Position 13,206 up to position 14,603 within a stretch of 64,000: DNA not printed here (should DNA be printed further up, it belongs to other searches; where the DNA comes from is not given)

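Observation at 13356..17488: AT-rich two-gene island: a single-chain Type IIG R-M fusion translationally coupled to a Schlafen/AlbA_2-domain protein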

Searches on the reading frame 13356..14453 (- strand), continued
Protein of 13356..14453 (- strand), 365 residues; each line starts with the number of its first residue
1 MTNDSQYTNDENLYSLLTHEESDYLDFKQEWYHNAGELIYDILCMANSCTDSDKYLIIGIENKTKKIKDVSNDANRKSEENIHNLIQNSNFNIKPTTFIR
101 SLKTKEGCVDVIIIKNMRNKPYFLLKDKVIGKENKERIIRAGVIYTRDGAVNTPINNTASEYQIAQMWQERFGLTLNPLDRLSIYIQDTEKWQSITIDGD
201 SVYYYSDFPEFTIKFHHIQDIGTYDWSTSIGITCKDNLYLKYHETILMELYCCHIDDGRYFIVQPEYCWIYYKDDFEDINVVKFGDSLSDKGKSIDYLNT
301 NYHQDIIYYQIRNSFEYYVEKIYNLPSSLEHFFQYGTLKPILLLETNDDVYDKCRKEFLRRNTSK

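Call 27: fold_search(model_id=the predicted structure, library=pdb)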
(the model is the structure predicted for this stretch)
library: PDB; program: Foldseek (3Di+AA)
matches with E <= 10: 213; with E <= 0.001: 0
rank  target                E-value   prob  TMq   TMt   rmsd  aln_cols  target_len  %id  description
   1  3lmm_C                1.3e-03  1.00  0.26  0.21   5.4       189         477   17  Crystal Structure of the DIP2311 protein from Corynebacterium diphtheriae, Northeast Structural Genomics Consortium Ta (released 2010-02-16)
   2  5yd0_A                2.1e-03  1.00  0.21  0.23   4.4       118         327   16  Crystal structure of Schlafen 13 (SLFN13) N'-domain (released 2018-03-28)
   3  7zel_A                2.1e-03  0.99  0.21  0.11  16.0       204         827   11  Human SLFN11 dimer apoenzyme (released 2022-09-28)
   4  2kyy_MODEL_1_A        5.6e-03  0.99  0.24  0.49  10.1       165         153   13  Solution NMR Structure of the N-terminal Domain of Putative ATP-dependent DNA Helicase RecG-related Protein fr (released 2010-08-11)
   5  7cux_F                7.9e-03  0.98  0.20  0.24  10.9       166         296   12  Crystal structure of human Schlafen 5 N'-terminal domain (SLFN5-N) involved in ssRNA cleaving and DNA binding (released 2021-08-25)
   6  5yd0_B                8.9e-03  1.00  0.21  0.23   6.5       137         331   17  Crystal structure of Schlafen 13 (SLFN13) N'-domain (released 2018-03-28)
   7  7zep_A                9.4e-03  0.91  0.21  0.11  15.2       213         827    9  Human SLFN11 E209A dimer (released 2022-09-28)
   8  6rr9                  7.4e-02  0.98  0.21  0.24   4.3       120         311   12  DNA/RNA binding protein (released 2020-07-08)
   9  6szw_A                8.8e-02  0.20  0.12  0.20  18.0       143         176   10  Asymmetric complex of Factor XII and kininogen with gC1qR/C1QBP/P32 is governed by allostery (released 2020-07-22)
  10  9hny_FK               1.3e-01  0.12  0.11  0.17  20.4       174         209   11  Mitoribosomal small subunit in complex with Mettl15 and Mettl17 (released 2025-03-26)
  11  2pjd                  3.7e-01  0.38  0.17  0.18   7.3       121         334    8  Crystal structure of 16S rRNA methyltransferase RsmC (released 2007-07-03)
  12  7lbm_r                4.1e-01  0.03  0.10  0.05  21.0       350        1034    8  Structure of the human Mediator-bound transcription pre-initiation complex (released 2021-03-24)
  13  8gul_A                4.6e-01  0.01  0.07  0.05  22.0       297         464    9  Chitin-active AA10 LPMO (GbpA) complexed with Cu(II) from Vibrio campbellii (released 2023-06-21)
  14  8dwu_F                8.2e-01  0.02  0.08  0.08  20.6       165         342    7  SPOP W22R Form 1 (released 2023-01-18)
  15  3u6y_A                1.0e+00  0.11  0.13  0.35   8.4       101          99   14  Crystal structure of ALBA2-DNA complex (released 2012-02-22)
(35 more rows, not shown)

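Call 33: search_protein_families(library=pfam, proteins=[window:13356-14453:-], max_evalue=10)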
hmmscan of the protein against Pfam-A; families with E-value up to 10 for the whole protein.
window:13356-14453:- (365 aa): 1 family
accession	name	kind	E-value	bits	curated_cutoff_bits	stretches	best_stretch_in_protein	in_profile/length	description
PF22067.2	Cep192_D3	-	0.15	12.7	27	1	219-271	4-56/99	Cep192 domain 3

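Call 36: search_protein_families(library=padloc, alignment_id=A3, max_evalue=0.00001)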
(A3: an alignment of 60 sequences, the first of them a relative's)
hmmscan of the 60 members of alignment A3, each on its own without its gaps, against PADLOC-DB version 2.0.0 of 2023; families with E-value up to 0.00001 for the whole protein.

A. member 1, L001:333-887:+ (185 aa): 0 families

B. families by the number of members that match (of 60 scanned): 350 families (the first 25 are shown)
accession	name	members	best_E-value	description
PDLC04134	mad2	4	1.6e-46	mads_2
PDLC03598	REase_MTase_IIG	2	0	Type IIG restriction enzyme-methyltransferase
PDLC04871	PDC-S05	2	6.4e-158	-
PDLC04851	PDC-S05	2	4.9e-149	-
PDLC04868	PDC-S05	2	1.7e-147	-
PDLC04853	PDC-S05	2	1.5e-142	-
PDLC04852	PDC-S05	2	2.8e-127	-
PDLC04843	PDC-S05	2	4.1e-111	-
PDLC04864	PDC-S05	2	3.7e-104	-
PDLC04870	PDC-S05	2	1.1e-90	-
PDLC02643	DrmMI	2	1.6e-86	DrmMI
PDLC04964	PDC-S23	2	1.3e-83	-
PDLC04876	PDC-S05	2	2.2e-78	-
PDLC04965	PDC-S23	2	2.2e-76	-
PDLC04854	PDC-S05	2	2.7e-76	-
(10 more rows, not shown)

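Call 37: search_protein_families(library=pfam, alignment_id=A3, max_evalue=0.00001)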
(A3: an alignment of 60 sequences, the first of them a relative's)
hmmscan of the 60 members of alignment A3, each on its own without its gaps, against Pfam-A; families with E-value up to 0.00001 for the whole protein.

A. member 1, L001:333-887:+ (185 aa): 0 families

B. families by the number of members that match (of 60 scanned): 77 families (the first 25 are shown)
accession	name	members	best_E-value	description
PF02384.22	N6_Mtase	3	5.8e-35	N-6 DNA Methylase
PF13310.11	Virulence_RhuM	2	9.5e-113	Virulence protein RhuM family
PF00805.28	Pentapeptide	2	3.2e-44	Pentapeptide repeats (8 copies)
PF13599.13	Pentapeptide_4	2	1.1e-32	Pentapeptide repeat region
PF00589.27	Phage_integrase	2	6.7e-29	Phage integrase family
PF07669.17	Eco57I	2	5.5e-20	Eco57I restriction-modification methylase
PF00149.33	Metallophos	2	7.1e-17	Calcineurin-like phosphoesterase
PF02347.22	GDC-P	1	9.3e-191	Glycine cleavage system P-protein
PF01053.26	Cys_Met_Meta_PP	1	2.8e-130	Cys/Met metabolism PLP-dependent enzyme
PF08811.16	DUF1800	1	5.3e-103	Protein of unknown function (DUF1800)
PF20473.4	MmeI_Mtase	1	1.6e-81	MmeI, DNA-methyltransferase domain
PF00793.26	DAHP_synth_1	1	7.4e-75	DAHP synthetase I family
PF00180.25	Iso_dh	1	7.4e-69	Isocitrate/isopropylmalate dehydrogenase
PF20466.3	MmeI_TRD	1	1.7e-67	MmeI, target recognition domain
PF03054.22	tRNA_Me_trans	1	1.8e-67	tRNA methyl transferase HUP domain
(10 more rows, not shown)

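Call 38: search_protein_families(library=pfam, proteins=[L015:11083-13908:+, L018:6443-9784:+, L019:2765-6778:-, L026:7157-9736:+, L031:11316-14420:-, L052:11154-13991:-, L006:4959-7256:+, L031:8730-9986:+, L028:8930-9949:+, L051:10949-12097:+], max_evalue=0.00001)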
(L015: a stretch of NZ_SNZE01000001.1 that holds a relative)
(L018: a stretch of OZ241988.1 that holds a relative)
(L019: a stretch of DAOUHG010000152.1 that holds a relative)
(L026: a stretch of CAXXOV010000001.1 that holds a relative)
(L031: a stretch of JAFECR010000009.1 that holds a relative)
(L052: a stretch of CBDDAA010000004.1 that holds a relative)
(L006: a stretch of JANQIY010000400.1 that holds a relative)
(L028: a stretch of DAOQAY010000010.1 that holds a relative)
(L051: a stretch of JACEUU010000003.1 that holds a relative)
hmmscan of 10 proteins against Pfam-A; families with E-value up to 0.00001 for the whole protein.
L015:11083-13908:+ (942 aa): 2 families
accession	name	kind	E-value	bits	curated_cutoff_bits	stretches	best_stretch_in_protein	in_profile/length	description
PF02347.22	GDC-P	-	9.3e-191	634.7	26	2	9-433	2-429/429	Glycine cleavage system P-protein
PF21478.3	GcvP2_C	-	1.4e-57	193.3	27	1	763-884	1-122/122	Glycine dehydrogenase, C-terminal domain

L018:6443-9784:+ (1114 aa): 3 families
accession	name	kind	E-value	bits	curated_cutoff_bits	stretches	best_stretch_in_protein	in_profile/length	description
PF18135.7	Type_ISP_C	-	1.1e-35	123.8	25.9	1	711-1082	1-319/342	Type ISP C-terminal specificity domain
PF02384.22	N6_Mtase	-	2.4e-07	30.8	20.4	1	335-448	9-96/311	N-6 DNA Methylase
PF07669.17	Eco57I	-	7e-06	26.7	25.3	0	510-597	77-156/171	Eco57I restriction-modification methylase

L019:2765-6778:- (1337 aa): 2 families
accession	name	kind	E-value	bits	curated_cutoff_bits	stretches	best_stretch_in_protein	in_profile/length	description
PF07669.17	Eco57I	-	5.5e-20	72.6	25.3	1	588-805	2-89/171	Eco57I restriction-modification methylase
PF02384.22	N6_Mtase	-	3.5e-07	30.3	20.4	0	499-523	46-70/311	N-6 DNA Methylase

L026:7157-9736:+ (860 aa): 4 families
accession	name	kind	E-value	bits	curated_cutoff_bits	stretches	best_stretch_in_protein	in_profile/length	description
PF20473.4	MmeI_Mtase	-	1.6e-81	273.7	27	1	344-605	7-258/259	MmeI, DNA-methyltransferase domain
PF20466.3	MmeI_TRD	-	1.7e-67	227.3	27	1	635-835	3-205/207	MmeI, target recognition domain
PF20464.3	MmeI_N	-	1.1e-44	153.3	27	1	11-172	2-179/181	MmeI, N-terminal domain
PF20465.4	MmeI_hel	-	9.3e-26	90.8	27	1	179-258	1-75/75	MmeI, helicase spacer domain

L031:11316-14420:- (1034 aa): 3 families
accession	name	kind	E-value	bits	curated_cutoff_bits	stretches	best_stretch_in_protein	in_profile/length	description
PF00270.35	DEAD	-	2.2e-22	80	26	1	256-413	9-161/167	DEAD/DEAH box helicase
PF04851.21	ResIII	-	9.1e-09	35.9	22.5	1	260-391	22-146/164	Type III restriction enzyme, res subunit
PF00271.37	Helicase_C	-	8.6e-06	26.4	23.5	0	574-649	39-110/110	Helicase conserved C-terminal domain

L052:11154-13991:- (945 aa): 1 family
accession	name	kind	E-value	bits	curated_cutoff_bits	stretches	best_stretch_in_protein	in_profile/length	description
PF04465.17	DUF499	-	3.4e-32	111.7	23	1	136-414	38-315/1024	Protein of unknown function (DUF499)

L006:4959-7256:+ (766 aa): 0 families

L031:8730-9986:+ (419 aa): 2 families
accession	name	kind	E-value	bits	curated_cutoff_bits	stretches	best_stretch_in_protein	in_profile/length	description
PF00589.27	Phage_integrase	-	6.7e-29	101.3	27.1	1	233-393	2-169/172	Phage integrase family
PF14659.12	Phage_int_SAM_3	-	7e-07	29.8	22.6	1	103-157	1-57/58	Phage integrase, N-terminal SAM-like domain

L028:8930-9949:+ (340 aa): 1 family
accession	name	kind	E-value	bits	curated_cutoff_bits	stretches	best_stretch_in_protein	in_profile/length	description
PF13310.11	Virulence_RhuM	-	9.5e-113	376.1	33.7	1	67-320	1-249/252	Virulence protein RhuM family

L051:10949-12097:+ (383 aa): 1 family
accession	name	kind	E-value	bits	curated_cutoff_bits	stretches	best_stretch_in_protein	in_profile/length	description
PF00561.26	Abhydrolase_1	-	1.5e-22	80.9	25.8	1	56-368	1-244/245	alpha/beta hydrolase fold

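Call 50: find_encoding_contigs(protein=P0002, flank=5000, max_places=3)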
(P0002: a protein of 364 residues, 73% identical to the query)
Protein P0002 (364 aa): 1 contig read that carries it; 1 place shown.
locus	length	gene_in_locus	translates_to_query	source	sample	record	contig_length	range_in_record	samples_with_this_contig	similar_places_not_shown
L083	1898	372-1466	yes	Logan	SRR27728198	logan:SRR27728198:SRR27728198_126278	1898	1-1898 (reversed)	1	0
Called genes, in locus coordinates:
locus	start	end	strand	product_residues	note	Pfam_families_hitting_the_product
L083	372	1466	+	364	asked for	-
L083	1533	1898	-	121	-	?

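Call 51: find_encoding_contigs(protein=P0005, flank=5000, max_places=3)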
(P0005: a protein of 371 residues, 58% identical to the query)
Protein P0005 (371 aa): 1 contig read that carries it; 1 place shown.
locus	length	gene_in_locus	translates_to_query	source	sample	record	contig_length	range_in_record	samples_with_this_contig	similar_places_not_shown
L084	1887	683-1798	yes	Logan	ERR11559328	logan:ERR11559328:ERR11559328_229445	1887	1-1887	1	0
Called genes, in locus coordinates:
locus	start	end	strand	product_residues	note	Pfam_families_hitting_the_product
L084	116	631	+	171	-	-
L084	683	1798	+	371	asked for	PF04326:SLFN_AlbA_2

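Call 52: find_encoding_contigs(protein=P0006, flank=5000, max_places=3)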
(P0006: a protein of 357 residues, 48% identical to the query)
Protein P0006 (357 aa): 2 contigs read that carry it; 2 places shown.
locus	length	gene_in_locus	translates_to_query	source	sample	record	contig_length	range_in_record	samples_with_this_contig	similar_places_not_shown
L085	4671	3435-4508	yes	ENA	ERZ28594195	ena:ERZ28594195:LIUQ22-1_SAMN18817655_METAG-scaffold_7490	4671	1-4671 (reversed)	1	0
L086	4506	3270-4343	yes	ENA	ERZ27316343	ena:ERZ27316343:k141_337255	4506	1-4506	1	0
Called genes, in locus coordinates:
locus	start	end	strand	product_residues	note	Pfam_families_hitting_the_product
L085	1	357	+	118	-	?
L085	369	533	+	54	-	-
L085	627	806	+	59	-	-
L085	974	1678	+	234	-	PF02661:Fic, PF08279:HTH_11 (weak), PF13412:HTH_24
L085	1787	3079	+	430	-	PF03235:GmrSD_N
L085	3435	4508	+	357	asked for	PF04326:SLFN_AlbA_2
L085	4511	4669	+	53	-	?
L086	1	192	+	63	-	?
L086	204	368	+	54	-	-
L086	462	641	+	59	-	-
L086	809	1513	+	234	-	PF02661:Fic, PF08279:HTH_11 (weak), PF13412:HTH_24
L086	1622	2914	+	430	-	PF03235:GmrSD_N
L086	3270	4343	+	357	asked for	PF04326:SLFN_AlbA_2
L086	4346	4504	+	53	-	?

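Call 54: list_cluster_members(proteins=[window:13356-14453:-, window:14450-17488:-, window:12153-13244:-, window:17713-18309:+])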
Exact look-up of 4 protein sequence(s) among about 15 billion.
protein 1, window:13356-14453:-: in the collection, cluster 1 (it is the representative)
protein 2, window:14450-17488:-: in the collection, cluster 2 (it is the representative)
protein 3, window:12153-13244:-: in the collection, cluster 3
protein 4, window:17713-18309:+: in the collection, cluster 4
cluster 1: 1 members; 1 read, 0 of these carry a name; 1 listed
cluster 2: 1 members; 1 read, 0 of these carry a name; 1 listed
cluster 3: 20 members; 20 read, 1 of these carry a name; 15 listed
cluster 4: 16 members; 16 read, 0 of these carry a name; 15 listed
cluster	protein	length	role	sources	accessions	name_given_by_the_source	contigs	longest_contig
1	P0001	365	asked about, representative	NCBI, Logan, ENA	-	-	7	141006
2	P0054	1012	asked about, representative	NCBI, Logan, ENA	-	-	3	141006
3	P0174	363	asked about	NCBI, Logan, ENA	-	-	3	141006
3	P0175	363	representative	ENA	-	-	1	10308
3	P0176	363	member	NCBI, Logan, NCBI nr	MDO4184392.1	MAG: MBL fold metallo-hydrolase [Rhodospirillales bacterium] | MBL fold metallo-hydrolase [Rhodospirillales bacterium]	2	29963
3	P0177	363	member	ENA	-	-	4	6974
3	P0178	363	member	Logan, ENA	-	-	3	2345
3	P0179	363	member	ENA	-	-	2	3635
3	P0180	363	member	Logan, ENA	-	-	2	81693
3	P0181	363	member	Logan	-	-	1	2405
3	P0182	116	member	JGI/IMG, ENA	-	-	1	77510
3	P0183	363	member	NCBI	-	-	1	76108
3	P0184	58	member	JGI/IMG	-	-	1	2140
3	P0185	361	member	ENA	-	-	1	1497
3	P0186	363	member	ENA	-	-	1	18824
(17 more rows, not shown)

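Call 57: find_encoding_contigs(protein=P0180, flank=8000, max_places=4)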
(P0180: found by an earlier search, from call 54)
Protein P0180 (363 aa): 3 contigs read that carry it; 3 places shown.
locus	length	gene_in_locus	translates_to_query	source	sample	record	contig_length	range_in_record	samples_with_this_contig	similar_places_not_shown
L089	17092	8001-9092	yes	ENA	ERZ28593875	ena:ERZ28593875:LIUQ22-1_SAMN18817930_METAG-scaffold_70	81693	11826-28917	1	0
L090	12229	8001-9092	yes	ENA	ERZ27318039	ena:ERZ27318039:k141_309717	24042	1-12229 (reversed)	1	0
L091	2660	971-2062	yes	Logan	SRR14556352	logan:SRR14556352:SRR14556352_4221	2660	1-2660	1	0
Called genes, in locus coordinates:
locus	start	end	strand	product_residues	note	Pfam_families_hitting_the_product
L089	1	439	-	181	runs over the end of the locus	PF02525:Flavodoxin_2, PF03358:FMN_red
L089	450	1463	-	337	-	PF02627:CMD, PF07883:Cupin_2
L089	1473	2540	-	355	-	PF12740:PETase (weak), PF02129:Peptidase_S15, PF01738:DLH (weak), PF00561:Abhydrolase_1 (weak), PF00326:Peptidase_S9 (faint)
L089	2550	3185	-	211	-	PF02525:Flavodoxin_2 (weak), PF03358:FMN_red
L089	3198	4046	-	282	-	PF00248:Aldo_ket_red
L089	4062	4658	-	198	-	PF02525:Flavodoxin_2 (weak), PF12682:Flavodoxin_4, PF03358:FMN_red (weak)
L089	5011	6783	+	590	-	PF01170:UPF0020 (faint), PF02384:N6_Mtase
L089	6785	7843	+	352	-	PF01420:Methylase_S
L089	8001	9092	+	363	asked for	PF00753:Lactamase_B (weak), PF13483:Lactamase_B_3, PF12706:Lactamase_B_2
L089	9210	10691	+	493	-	-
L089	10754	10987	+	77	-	-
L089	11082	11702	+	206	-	PF01351:RNase_HII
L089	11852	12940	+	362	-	-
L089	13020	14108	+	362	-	PF02541:Ppx-GppA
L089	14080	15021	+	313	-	PF02541:Ppx-GppA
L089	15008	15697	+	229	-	PF01728:FtsJ, PF13489:Methyltransf_23 (faint), PF13847:Methyltransf_31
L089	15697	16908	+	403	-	PF01189:Methyltr_RsmB-F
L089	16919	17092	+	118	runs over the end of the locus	-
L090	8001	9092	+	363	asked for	PF00753:Lactamase_B (weak), PF13483:Lactamase_B_3, PF12706:Lactamase_B_2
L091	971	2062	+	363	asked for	PF00753:Lactamase_B (weak), PF13483:Lactamase_B_3, PF12706:Lactamase_B_2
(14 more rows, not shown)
